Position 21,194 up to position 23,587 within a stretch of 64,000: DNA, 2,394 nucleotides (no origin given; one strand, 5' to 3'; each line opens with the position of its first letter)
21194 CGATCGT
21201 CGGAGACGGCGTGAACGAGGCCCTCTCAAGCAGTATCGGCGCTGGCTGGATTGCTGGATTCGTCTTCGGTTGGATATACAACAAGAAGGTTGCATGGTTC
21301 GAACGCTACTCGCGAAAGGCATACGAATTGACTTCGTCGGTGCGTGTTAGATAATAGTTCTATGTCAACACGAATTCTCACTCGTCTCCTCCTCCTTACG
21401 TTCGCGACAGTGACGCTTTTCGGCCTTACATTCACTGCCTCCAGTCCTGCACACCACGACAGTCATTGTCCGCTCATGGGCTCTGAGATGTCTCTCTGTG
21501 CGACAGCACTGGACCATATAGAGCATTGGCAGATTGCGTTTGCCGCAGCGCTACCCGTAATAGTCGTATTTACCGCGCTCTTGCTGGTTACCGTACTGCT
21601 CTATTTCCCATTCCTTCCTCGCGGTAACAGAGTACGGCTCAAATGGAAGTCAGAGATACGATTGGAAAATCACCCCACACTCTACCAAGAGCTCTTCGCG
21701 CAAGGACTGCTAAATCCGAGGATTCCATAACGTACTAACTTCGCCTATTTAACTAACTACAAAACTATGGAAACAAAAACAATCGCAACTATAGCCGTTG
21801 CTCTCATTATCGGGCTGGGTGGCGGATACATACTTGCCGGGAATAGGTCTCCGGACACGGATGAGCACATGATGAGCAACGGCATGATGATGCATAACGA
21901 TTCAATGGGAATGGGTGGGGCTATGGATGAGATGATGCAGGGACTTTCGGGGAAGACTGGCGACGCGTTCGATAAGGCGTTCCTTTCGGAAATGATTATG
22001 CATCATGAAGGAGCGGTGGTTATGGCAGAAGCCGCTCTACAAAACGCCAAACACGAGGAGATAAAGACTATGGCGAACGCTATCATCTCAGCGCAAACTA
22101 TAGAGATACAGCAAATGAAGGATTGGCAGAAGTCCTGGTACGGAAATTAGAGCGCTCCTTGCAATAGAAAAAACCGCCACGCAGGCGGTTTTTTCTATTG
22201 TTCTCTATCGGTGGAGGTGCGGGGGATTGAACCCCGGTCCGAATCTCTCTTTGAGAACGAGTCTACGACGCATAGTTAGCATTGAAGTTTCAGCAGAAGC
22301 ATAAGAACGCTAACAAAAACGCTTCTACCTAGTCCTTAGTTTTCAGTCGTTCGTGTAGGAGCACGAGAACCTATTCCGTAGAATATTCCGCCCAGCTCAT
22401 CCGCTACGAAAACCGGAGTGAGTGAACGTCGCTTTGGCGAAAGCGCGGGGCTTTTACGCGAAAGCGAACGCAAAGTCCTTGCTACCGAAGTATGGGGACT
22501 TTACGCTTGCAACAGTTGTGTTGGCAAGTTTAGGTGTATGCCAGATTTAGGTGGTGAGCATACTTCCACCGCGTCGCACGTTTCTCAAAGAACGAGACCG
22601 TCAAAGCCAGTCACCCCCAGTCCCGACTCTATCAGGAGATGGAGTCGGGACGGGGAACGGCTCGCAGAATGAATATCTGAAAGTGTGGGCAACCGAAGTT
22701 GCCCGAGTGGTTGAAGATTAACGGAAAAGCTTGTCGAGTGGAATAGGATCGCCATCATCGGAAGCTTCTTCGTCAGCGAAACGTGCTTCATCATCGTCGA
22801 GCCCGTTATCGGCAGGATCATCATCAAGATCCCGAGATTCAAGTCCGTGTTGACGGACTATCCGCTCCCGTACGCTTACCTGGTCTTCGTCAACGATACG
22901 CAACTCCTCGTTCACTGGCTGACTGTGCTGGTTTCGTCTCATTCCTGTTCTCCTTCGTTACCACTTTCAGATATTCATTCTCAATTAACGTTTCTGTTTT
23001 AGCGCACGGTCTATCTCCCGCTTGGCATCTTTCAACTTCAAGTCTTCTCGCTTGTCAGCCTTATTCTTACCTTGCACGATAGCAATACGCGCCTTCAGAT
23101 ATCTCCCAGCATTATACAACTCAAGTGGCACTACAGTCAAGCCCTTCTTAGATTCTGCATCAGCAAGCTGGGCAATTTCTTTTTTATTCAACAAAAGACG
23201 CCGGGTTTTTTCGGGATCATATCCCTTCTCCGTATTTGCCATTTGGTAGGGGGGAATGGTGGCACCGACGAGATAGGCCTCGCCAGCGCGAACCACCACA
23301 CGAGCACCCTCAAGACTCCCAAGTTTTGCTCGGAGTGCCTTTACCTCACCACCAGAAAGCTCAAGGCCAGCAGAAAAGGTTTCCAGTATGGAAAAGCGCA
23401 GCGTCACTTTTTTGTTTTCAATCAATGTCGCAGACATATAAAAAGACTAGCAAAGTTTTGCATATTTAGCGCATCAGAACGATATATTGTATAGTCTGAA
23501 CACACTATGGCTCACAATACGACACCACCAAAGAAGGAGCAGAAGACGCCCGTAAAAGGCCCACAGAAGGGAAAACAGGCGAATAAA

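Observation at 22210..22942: tmRNA with G3:U70 acceptor, candidate tag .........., co-oriented with smpB and an intervening acidic micro-protein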

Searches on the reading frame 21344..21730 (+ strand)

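Call 8: search_protein_families(library=pfam, proteins=[window:21344-21730:+], max_evalue=0.1)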
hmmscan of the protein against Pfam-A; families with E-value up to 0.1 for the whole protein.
window:21344-21730:+ (128 aa): 1 family
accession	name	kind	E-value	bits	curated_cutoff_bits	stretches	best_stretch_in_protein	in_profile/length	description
PF03631.20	Virul_fac_BrkB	-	0.014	15.5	33.7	1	13-101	115-192/259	Virulence factor BrkB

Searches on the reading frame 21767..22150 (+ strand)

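Call 8: search_protein_families(library=pfam, proteins=[window:21767-22150:+], max_evalue=0.1)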
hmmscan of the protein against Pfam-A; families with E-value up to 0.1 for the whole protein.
window:21767-22150:+ (127 aa): 2 families
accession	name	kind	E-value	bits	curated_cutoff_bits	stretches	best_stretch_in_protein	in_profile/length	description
PF03713.19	DUF305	-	2.7e-22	79.9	27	1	30-120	60-150/151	Domain of unknown function (DUF305)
PF13628.12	DUF4142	-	1e-08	36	27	1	51-105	69-123/138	Domain of unknown function (DUF4142)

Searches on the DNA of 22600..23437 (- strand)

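Call 12: search_rna_families(sources=[L001, L002, L003, L004, L005, L006, L007, L008, L009, L012, L031, L035, L063], threshold=gathering)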
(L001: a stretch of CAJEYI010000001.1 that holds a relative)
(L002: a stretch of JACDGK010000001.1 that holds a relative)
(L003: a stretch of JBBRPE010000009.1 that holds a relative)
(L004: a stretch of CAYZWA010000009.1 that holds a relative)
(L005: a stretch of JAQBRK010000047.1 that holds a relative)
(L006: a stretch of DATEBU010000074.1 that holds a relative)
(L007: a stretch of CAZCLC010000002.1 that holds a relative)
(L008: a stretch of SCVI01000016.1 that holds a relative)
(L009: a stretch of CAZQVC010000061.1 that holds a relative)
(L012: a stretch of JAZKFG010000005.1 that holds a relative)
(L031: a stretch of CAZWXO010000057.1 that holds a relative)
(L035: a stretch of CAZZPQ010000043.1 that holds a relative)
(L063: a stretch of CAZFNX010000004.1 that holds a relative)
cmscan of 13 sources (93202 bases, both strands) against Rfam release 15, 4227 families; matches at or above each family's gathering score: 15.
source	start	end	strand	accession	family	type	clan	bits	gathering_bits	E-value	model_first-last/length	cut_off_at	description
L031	5130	5481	+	RF00023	tmRNA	Gene;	CL00001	170.8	47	1.3e-67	1-374/374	no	transfer-messenger RNA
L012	4519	4928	+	RF00023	tmRNA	Gene;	CL00001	117.3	47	5.2e-45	1-374/374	no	transfer-messenger RNA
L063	4529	4935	+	RF00023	tmRNA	Gene;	CL00001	117.2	47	5.8e-45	1-374/374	no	transfer-messenger RNA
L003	4499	4904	+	RF00023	tmRNA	Gene;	CL00001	112.4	47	6.3e-43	1-374/374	no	transfer-messenger RNA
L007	4567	4988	+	RF00023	tmRNA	Gene;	CL00001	104.5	47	1.3e-39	1-374/374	no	transfer-messenger RNA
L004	4593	5016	+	RF00023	tmRNA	Gene;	CL00001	104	47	2.1e-39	1-374/374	no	transfer-messenger RNA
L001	4498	4920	+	RF00023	tmRNA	Gene;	CL00001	99.3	47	2e-37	1-374/374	no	transfer-messenger RNA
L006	475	883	+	RF00023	tmRNA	Gene;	CL00001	75.5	47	2.3e-27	1-374/374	no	transfer-messenger RNA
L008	4491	4889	+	RF00023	tmRNA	Gene;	CL00001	74.8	47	4.8e-27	1-374/374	no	transfer-messenger RNA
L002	4530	4947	+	RF00023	tmRNA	Gene;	CL00001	71.7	47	9.1e-26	1-374/374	no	transfer-messenger RNA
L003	1753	1826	+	RF00005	tRNA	Gene; tRNA;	CL00001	71.2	29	2.1e-13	1-71/71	no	tRNA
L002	1182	1255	+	RF00005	tRNA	Gene; tRNA;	CL00001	68.9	29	9.2e-13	1-71/71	no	tRNA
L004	1889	1961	-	RF00005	tRNA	Gene; tRNA;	CL00001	67.6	29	2.1e-12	1-71/71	no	tRNA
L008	1639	1712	-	RF00005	tRNA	Gene; tRNA;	CL00001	67.3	29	2.5e-12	1-71/71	no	tRNA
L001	1136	1208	-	RF00005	tRNA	Gene; tRNA;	CL00001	65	29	1.1e-11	1-71/71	no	tRNA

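Call 68: search_rna_families(source=window, start=22600, end=23120, threshold=evalue, max_evalue=5)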
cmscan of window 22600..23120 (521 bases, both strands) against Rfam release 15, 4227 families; matches with E-value up to 5: 13.
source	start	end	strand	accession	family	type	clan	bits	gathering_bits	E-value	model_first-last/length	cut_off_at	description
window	22610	22661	-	RF03406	mir-3099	Gene; miRNA;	-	20.8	95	0.15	1-84/84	no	mir-3099 microRNA precursor family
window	22608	22663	-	RF04096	mir-4433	Gene; miRNA;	-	20.7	77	0.17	1-83/83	no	mir-4433 microRNA precursor family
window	22771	22828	-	RF01136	sR28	Gene; snRNA; snoRNA; CD-box;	-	19.6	39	0.0071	1-55/55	no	Small nucleolar RNA sR28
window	22771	22828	-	RF01127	sR42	Gene; snRNA; snoRNA; CD-box;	-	18.3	38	0.05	1-63/63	no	Small nucleolar RNA sR42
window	22771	22826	-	RF01141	sR18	Gene; snRNA; snoRNA; CD-box;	-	18.3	45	0.095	1-56/56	no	Small nucleolar RNA sR18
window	22608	22663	+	RF04096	mir-4433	Gene; miRNA;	-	18.3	77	0.72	1-83/83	no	mir-4433 microRNA precursor family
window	22611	22659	-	RF03863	mir-1258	Gene; miRNA;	-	17.1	74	2.6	1-72/72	no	mir-1258 microRNA precursor family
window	22787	22828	-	RF01307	sR55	Gene; snRNA; snoRNA; CD-box;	-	16.2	35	0.29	1-65/65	no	Small nucleolar RNA sR55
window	22771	22798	-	RF01274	sR45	Gene; snRNA; snoRNA; CD-box;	-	15.7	40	0.87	1-55/55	no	Small nucleolar RNA sR45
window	22772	22828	-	RF01150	sR11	Gene; snRNA; snoRNA; CD-box;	-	14.8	39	3.1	1-57/57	no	Small nucleolar RNA sR11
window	22770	22827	-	RF00095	snoPyro_CD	Gene; snRNA; snoRNA; CD-box;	CL00132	14.4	45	2.8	1-58/58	no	Pyrococcus C/D box small nucleolar RNA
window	22772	22827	-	RF01304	sR5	Gene; snRNA; snoRNA; CD-box;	-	13.8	40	1.1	1-53/53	no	Small nucleolar RNA sR5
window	22771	22828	-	RF01149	sR10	Gene; snRNA; snoRNA; CD-box;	-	11.4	45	2.6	1-54/54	no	Small nucleolar RNA sR10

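Call 82: search_dna_similar(query=window:22660-22990:-, collection=plasmids, mode=distant, max_evalue=0.01, max_rows=5)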
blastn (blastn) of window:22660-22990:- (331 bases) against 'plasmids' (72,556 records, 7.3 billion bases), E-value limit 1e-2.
No match.

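Call 83: search_dna_similar(query=window:22660-22990:-, collection=phages, mode=distant, max_evalue=0.01, max_rows=5)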
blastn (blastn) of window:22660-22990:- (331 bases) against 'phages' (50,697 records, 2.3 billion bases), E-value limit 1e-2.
No match.
